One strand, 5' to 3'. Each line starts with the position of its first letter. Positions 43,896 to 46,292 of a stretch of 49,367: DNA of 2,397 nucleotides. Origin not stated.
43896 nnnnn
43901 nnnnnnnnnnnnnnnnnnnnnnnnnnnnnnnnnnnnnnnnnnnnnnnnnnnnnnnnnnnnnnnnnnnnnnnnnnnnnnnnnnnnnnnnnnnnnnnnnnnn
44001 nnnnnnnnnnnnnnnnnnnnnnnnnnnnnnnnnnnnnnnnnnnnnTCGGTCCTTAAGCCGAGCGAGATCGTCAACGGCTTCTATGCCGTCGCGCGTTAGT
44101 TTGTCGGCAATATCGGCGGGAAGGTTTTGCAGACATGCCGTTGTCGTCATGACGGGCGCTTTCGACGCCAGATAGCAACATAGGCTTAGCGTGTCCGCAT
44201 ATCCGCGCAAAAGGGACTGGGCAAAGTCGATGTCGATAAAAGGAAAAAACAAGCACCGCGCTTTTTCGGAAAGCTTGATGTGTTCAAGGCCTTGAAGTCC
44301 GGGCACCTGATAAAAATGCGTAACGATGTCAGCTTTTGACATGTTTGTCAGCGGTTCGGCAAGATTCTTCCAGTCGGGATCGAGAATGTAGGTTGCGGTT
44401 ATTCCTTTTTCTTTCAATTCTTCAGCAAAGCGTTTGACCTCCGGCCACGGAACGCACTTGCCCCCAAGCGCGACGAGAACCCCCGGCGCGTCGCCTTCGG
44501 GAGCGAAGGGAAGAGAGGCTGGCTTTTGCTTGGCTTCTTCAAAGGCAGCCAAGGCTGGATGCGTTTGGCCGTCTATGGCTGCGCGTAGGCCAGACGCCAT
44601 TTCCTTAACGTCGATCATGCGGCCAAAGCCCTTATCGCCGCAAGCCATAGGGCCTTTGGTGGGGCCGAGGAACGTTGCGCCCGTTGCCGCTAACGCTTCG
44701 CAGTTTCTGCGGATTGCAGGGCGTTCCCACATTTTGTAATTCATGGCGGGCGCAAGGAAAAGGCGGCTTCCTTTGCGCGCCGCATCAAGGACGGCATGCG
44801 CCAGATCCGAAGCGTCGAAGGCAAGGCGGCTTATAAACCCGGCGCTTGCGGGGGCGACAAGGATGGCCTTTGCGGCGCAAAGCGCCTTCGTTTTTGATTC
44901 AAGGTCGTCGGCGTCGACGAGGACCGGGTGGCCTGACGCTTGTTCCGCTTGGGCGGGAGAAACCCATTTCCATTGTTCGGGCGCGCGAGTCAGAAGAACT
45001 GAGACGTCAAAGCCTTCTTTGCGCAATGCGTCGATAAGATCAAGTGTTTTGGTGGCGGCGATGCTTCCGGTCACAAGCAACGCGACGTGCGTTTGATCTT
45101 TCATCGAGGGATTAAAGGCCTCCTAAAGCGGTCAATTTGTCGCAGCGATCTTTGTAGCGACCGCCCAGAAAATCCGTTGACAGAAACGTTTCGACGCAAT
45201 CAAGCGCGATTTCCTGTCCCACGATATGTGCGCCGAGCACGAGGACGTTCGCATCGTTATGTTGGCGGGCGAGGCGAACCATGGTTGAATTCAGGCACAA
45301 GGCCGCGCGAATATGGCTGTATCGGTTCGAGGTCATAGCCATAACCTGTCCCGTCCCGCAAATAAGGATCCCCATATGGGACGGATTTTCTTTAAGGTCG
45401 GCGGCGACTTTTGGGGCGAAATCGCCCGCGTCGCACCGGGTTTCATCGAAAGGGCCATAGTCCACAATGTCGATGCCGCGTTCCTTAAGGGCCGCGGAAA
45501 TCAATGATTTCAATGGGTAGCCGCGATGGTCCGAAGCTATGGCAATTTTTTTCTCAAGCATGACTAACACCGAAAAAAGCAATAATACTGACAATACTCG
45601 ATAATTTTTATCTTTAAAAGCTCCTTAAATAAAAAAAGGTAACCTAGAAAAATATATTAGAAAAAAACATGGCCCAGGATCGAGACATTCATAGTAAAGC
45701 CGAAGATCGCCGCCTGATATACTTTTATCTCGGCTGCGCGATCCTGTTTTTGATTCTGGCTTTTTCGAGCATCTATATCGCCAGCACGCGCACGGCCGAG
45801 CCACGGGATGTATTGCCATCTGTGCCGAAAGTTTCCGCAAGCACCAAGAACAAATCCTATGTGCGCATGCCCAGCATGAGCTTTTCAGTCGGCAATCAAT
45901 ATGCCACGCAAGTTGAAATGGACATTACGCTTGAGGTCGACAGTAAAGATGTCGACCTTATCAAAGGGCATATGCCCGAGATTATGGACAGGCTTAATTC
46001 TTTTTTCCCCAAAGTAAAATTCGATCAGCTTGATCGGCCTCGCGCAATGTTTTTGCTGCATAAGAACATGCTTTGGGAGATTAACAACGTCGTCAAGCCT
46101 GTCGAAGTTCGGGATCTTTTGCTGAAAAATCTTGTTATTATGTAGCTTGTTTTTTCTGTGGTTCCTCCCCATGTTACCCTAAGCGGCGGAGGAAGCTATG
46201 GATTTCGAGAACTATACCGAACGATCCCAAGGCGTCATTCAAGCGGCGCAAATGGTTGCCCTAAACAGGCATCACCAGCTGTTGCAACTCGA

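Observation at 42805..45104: CoaBC encoded as two genes, each an internal duplication (CoaC-CoaC' | CoaB'-CoaB), with different catalytic motifs lost in each CoaC repeat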

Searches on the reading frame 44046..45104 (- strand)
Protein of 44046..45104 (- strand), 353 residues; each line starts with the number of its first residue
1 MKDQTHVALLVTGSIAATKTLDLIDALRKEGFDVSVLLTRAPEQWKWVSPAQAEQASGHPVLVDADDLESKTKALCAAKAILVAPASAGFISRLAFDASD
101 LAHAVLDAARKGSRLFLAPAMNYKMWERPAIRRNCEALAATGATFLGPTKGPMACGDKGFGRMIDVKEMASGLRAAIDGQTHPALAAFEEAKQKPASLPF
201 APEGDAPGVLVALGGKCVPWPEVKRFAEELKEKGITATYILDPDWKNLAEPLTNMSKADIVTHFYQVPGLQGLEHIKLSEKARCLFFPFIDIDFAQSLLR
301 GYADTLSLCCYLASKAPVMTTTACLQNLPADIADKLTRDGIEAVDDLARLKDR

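Call 3: search_protein_families(library=pfam, max_evalue=10, proteins=[window:44046-45104:-])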
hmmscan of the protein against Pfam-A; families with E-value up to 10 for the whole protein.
window:44046-45104:- (353 aa): 2 families
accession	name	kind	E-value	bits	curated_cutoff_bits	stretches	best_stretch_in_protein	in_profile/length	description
PF02441.25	Flavoprotein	-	1.5e-15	57.6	22.7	1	6-170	2-155/162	Flavoprotein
PF22517.1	Mcm-like_N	-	0.094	13.4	26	1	56-97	32-73/82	Mcm-like, N-terminal domain, archaea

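Call 4: search_protein_families(library=ncbifam, max_evalue=10, proteins=[window:44046-45104:-])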
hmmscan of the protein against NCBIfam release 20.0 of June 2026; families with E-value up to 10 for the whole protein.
window:44046-45104:- (353 aa): 4 families
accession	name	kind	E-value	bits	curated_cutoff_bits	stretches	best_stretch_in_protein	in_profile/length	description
TIGR00521.1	coaBC_dfp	equivalog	2e-34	119.3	219.7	2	4-172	3-173/392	bifunctional phosphopantothenoylcysteine decarboxylase/phosphopantothenate--cysteine ligase CoaBC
TIGR02113.1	coaC_strep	equivalog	3.4e-27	95.4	261.4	2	6-171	2-171/177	phosphopantothenoylcysteine decarboxylase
NF000143.1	trim_DfrG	exception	0.11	12.2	365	1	39-106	23-81/165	trimethoprim-resistant dihydrofolate reductase DfrG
NF033753.1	RiPP_decarbCypD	equivalog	0.21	10.9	215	1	6-100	9-108/182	CypD family RiPP peptide-cysteine decarboxylase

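Call 5: find_homologous_proteins(query=window:44046-45104:-)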
Query window:44046-45104:- (353 aa): 110 proteins with E <= 0.001 among 8000 candidates.
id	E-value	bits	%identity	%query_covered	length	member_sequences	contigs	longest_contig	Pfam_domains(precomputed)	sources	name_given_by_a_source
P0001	8.5e-233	790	100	100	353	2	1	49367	PF02441.25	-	-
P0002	1.2e-116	408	55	99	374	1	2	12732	PF02441.25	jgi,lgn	jgi:3-polyprenyl-4-hydroxybenzoate decarboxylase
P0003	6.8e-109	382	50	100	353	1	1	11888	PF02441.25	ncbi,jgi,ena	ncbi:MAG: flavoprotein [Bdellovibrionales bacterium]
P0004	8.6e-108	379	51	99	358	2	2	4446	PF02441.25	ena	-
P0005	4.0e-107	376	51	99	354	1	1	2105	PF02441.25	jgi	jgi:phosphopantothenoylcysteine synthetase/decarboxylase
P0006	4.7e-107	376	51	97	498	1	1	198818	PF02441.25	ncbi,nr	ncbi:MAG: flavoprotein [Alphaproteobacteria bacterium]|nr:flavoprotein [Alphaproteobacteria bacteriu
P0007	4.4e-106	373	50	97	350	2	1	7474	PF02441.25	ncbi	-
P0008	2.3e-103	364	50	97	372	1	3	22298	PF02441.25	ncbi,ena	-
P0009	3.3e-103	363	48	100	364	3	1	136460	PF02441.25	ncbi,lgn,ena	ncbi:MAG: flavoprotein [Bdellovibrionales bacterium]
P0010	4.0e-99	350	51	99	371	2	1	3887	PF02441.25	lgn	-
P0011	5.1e-99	350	50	99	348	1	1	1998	PF02441.25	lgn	-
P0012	5.6e-97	343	51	96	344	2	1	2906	PF02441.25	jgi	-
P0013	4.9e-94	333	44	100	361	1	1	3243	PF02441.25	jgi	jgi:phosphopantothenoylcysteine synthetase/decarboxylase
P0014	4.1e-91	324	46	99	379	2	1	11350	PF02441.25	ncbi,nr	ncbi:MAG: flavoprotein [Alphaproteobacteria bacterium]|nr:flavoprotein [Alphaproteobacteria bacteriu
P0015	3.2e-88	314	47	99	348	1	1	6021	PF02441.25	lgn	-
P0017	1.4e-64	236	38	98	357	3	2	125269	PF02441.25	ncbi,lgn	-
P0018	1.1e-47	181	34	97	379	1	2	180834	PF02441.25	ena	-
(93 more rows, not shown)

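Call 19: find_related_loci(query=A1, collection=genome_contigs, flank=10000)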
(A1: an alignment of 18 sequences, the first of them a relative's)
Query A1 (353 aa) in genome_contigs; peptide patterns used: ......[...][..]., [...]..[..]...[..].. (x = any residue, [..] = any of these).
600 stretches matched a pattern (row limit reached: there are more); 583 encode a relative of the query (tblastn E <= 1e-3); the best 80 are kept; 80 distinct loci.
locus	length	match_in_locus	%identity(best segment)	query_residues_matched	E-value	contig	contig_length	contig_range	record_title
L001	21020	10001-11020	51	7-350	2e-112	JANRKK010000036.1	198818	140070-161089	MAG: Alphaproteobacteria bacterium isolate bins.322 k141_2748520, whole genome shotgun sequence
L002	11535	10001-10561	38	1-185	1e-30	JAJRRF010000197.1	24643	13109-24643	MAG: Alphaproteobacteria bacterium isolate Dive100_bin2.65 k141_799054, whole genome shotgun sequence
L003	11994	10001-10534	38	1-176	8e-30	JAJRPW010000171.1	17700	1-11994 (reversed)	MAG: Alphaproteobacteria bacterium isolate Dive100_bin10.126 k141_1060330, whole genome shotgun sequence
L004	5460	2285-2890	34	3-202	4e-28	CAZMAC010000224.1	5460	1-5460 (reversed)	MAG TPA_asm: uncultured Hyphomicrobiaceae bacterium isolate SRP128890_co1_180 genome assembly, contig: NODE_19940_length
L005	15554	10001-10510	40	5-171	5e-28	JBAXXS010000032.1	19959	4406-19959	MAG: Verrucomicrobiota bacterium isolate ELA745 MAG745_32, whole genome shotgun sequence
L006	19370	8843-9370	38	1-174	7e-28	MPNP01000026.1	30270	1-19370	MAG: Rhodobacteraceae bacterium bin131 NODE_2264_length_30270_cov_21.182_ID_4527, whole genome shotgun sequence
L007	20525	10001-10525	41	1-171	9e-28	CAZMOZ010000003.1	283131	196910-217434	MAG TPA_asm: uncultured Verrucomicrobiota bacterium isolate binchicken_co107_126 genome assembly, contig: NODE_42_length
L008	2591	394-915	38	1-170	1e-27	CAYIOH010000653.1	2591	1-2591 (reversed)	MAG TPA_asm: uncultured Bifidobacteriaceae bacterium isolate ERP119705_co25_34 genome assembly, contig: NODE_80050_lengt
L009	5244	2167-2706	40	6-181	1e-27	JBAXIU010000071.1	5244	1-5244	MAG: Candidatus Peregrinibacteria bacterium isolate ELA357 MAG357_71, whole genome shotgun sequence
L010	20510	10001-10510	37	7-174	2e-27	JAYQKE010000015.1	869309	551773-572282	MAG: Rickettsiales bacterium isolate SD4487_NP_concoct_bins.tsv.212 contig_18565_pilon, whole genome shotgun sequence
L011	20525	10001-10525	38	1-171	2e-27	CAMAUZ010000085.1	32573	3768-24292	MAG: Akkermansia muciniphila isolate AH-24oct19-276 genome assembly, contig: AH-24oct19-C2829, whole genome shotgun sequ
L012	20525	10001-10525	39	1-171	2e-27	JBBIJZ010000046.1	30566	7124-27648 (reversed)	MAG: Verrucomicrobiales bacterium isolate ETS170220_bin_174 NODE_1712_length_30566_cov_22.331094, whole genome shotgun s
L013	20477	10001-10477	43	7-163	4e-27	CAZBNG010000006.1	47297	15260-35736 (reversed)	MAG TPA_asm: uncultured Pseudobdellovibrionaceae bacterium isolate SRP334346_co1_84 genome assembly, contig: NODE_827_le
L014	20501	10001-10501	39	7-169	5e-27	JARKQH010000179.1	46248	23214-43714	MAG: Verrucomicrobiota bacterium isolate Reactor_maxbin.083 k141_386359, whole genome shotgun sequence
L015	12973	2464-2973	39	7-174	6e-27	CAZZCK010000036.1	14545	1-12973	MAG TPA_asm: uncultured Azospirillum sp. isolate SRP150892_co2_67 genome assembly, contig: NODE_6000_length_14545_cov_10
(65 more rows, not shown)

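Call 31: find_encoding_contigs(protein=P0018, flank=6000, max_places=2)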
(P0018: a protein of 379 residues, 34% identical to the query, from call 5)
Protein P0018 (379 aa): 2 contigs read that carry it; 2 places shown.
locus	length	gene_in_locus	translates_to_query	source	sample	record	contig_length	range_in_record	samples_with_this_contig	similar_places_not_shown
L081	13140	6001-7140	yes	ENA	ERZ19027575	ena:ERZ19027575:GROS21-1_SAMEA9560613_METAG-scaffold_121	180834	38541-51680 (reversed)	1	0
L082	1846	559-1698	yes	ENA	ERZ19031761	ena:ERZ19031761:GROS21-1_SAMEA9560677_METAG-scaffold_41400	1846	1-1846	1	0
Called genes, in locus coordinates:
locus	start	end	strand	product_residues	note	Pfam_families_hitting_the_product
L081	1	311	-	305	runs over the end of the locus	PF00535:Glycos_transf_2, PF13641:Glyco_tranf_2_3, PF13632:Glyco_trans_2_3 (weak)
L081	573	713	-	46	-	-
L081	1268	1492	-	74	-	-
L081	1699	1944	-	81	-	-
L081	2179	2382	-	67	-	-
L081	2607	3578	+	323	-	PF01073:3Beta_HSD (weak), PF01370:Epimerase, PF04321:RmlD_sub_bind, PF16363:GDP_Man_Dehyd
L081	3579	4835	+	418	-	PF00342:PGI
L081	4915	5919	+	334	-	-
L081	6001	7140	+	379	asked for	PF02441:Flavoprotein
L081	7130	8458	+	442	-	PF04127:DFP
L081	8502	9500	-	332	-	PF05742:TANGO2 (weak)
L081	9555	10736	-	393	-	PF00596:Aldolase_II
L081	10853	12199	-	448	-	PF05014:Nuc_deoxyrib_tr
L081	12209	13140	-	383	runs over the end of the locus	-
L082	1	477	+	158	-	?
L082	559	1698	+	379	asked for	PF02441:Flavoprotein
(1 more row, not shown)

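Call 32: find_encoding_contigs(protein=P0017, flank=6000, max_places=2)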
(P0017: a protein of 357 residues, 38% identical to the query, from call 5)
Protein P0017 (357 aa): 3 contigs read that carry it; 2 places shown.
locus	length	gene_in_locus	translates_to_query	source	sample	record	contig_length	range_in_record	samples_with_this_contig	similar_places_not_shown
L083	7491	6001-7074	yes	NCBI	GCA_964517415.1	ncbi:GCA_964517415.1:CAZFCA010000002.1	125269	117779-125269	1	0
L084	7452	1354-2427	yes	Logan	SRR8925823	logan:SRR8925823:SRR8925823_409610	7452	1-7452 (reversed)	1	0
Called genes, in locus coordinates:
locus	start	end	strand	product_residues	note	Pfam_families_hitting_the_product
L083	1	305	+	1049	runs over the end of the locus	PF13116:YhdP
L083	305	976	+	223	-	PF07542:ATP12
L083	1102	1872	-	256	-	PF04333:MlaA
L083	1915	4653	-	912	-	PF03176:MMPL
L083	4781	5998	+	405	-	PF04127:DFP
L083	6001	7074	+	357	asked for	PF02441:Flavoprotein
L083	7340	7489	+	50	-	?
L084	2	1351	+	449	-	?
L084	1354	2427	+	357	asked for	PF02441:Flavoprotein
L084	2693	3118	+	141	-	-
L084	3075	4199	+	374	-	PF02397:Bac_transf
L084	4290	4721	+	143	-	PF13279:4HBT_2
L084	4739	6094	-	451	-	PF02844:GARS_N, PF01071:GARS_A, PF02655:ATP-grasp_3 (faint), PF02843:GARS_C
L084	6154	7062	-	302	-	PF17827:PrmC_N, PF13489:Methyltransf_23 (weak), PF05175:MTS, PF06325:PrmA (weak), PF13847:Methyltransf_31, PF08242:Methyltransf_12, PF13649:Methyltransf_25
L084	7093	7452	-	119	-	?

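Call 33: find_encoding_contigs(protein=P0009, flank=6000, max_places=2)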
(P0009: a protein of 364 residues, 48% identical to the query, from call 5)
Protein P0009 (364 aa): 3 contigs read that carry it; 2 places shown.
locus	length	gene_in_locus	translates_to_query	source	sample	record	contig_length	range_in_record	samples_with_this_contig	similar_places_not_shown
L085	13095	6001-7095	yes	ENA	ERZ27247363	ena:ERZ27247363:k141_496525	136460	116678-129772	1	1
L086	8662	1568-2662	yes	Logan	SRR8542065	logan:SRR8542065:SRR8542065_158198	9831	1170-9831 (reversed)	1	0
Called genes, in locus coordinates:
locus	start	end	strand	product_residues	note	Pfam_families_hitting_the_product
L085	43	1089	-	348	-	PF01979:Amidohydro_1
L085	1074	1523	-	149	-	-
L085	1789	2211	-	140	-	PF00334:NDK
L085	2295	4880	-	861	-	PF02861:Clp_N, PF13191:AAA_16 (weak), PF23569:NBD_SMAX1, PF00004:AAA, PF17871:AAA_lid_9, PF07724:AAA_2, PF07728:AAA_5, PF10431:ClpB_D2-small, +8 more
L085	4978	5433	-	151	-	PF03748:FliL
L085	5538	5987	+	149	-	PF02502:LacAB_rpiB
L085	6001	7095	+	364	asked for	PF02441:Flavoprotein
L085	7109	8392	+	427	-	PF04127:DFP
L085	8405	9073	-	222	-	PF02190:LON_substr_bdg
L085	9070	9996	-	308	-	PF00085:Thioredoxin, PF13098:Thioredoxin_2 (weak), PF14559:TPR_19, PF13431:TPR_17 (faint), PF13432:TPR_16 (weak), PF14561:TPR_20, PF14559:TPR_19 (weak)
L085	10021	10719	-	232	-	PF13424:TPR_12 (faint), PF14559:TPR_19 (faint), PF13431:TPR_17 (faint), PF00515:TPR_1 (faint), PF07719:TPR_2 (faint), PF13181:TPR_8 (faint), PF13428:TPR_14 (faint), PF13432:TPR_16 (faint), +1 more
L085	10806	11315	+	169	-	PF12802:MarR_2, PF13463:HTH_27 (weak)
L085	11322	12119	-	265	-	PF00753:Lactamase_B, PF16123:HAGH_C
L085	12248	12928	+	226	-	PF08241:Methyltransf_11 (weak)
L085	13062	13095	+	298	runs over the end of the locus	PF01817:CM_2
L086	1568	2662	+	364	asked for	PF02441:Flavoprotein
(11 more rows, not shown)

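Call 59: predict_structure(alignment_id=A1)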
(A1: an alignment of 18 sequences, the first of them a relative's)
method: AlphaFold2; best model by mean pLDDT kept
length: 353 residues; sequences in the alignment: 18
mean_pLDDT: 91.0   pTM: 0.88
mean pLDDT of the five models: 91.0, 88.2, 87.8, 87.4, 84.2
residues with pLDDT >= 90: 251; 70-90: 87; 50-70: 14; < 50: 1
segments of 3 or more residues with pLDDT < 50: none
pLDDT, mean of each block of 10 residues (from residue 1): 84 86 98 96 87 97 96 97 95 95 98 97 89 95 95 80 94 96 94 71 75 86 93 93 88 90 86 86 93 93 90 92 96 94 93 81
secondary structure, 60 per line:
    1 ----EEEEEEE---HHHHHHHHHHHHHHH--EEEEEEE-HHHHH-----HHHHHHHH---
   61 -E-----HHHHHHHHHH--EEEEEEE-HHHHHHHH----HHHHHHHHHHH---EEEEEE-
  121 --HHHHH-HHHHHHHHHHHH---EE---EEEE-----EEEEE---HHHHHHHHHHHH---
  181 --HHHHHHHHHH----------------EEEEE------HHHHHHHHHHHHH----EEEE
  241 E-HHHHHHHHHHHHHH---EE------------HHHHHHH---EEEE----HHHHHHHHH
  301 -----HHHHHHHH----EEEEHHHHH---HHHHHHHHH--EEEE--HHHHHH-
elements in order: E5-11 H15-29 E32-38 H40-44 H50-57 H68-77 E80-86 H88-95 H100-110 E114-119 H123-127 H129-140 E149-152 E158-162 H166-177 H183-192 E209-213 H220-232 E237-241 H243-256 H274-280 E284-287 H292-300 H306-313 E318-321 H322-326 H330-338 E341-344 H347-352

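Call 69: find_encoding_contigs(protein=P0001, flank=2000, max_places=3)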
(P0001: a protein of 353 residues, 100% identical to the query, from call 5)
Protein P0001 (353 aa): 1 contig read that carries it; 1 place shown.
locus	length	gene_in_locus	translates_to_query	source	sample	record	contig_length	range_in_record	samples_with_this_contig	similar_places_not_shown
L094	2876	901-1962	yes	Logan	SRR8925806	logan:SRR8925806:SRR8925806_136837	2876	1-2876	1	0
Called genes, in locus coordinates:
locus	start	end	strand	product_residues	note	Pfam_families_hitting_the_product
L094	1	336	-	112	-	?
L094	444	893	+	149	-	PF02502:LacAB_rpiB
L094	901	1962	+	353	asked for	PF02441:Flavoprotein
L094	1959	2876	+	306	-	?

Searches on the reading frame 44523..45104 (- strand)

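Call 3: search_protein_families(library=pfam, max_evalue=10, proteins=[window:44523-45104:-])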
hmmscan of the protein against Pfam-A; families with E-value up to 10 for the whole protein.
seq(194 aa): 3 families
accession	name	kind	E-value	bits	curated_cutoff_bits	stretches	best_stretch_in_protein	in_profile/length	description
PF02441.25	Flavoprotein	-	2.8e-15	56.7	22.7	1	6-171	2-156/162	Flavoprotein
PF22517.1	Mcm-like_N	-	0.026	15.2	26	1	56-97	32-73/82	Mcm-like, N-terminal domain, archaea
PF17875.7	RPA43_OB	-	0.19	12.6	27.6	1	25-56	20-51/115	RPA43 OB domain in RNA Pol I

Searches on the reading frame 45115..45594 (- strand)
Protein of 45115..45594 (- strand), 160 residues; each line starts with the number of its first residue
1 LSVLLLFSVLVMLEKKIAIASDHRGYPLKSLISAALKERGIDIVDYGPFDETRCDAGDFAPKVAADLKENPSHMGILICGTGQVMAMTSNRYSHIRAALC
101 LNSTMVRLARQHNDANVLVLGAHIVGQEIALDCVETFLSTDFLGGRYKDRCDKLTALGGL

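Call 65: search_protein_families(library=pfam, max_evalue=0.001, proteins=[window:45115-45594:-])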
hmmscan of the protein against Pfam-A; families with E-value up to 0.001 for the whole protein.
window:45115-45594:- (160 aa): 1 family
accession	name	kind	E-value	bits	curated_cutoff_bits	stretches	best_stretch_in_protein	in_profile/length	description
PF02502.23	LacAB_rpiB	-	7.6e-45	152.7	24.7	1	17-154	1-138/138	Ribose/Galactose Isomerase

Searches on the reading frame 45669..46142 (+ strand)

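Call 65: search_protein_families(library=pfam, max_evalue=0.001, proteins=[window:45669-46142:+])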
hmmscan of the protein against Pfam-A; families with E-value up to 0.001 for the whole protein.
window:45669-46142:+ (158 aa): 1 family
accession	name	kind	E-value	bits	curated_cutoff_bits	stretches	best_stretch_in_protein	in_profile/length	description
PF03748.19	FliL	-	5.7e-08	33.7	24.6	1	64-157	1-102/103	Flagellar basal body-associated protein FliL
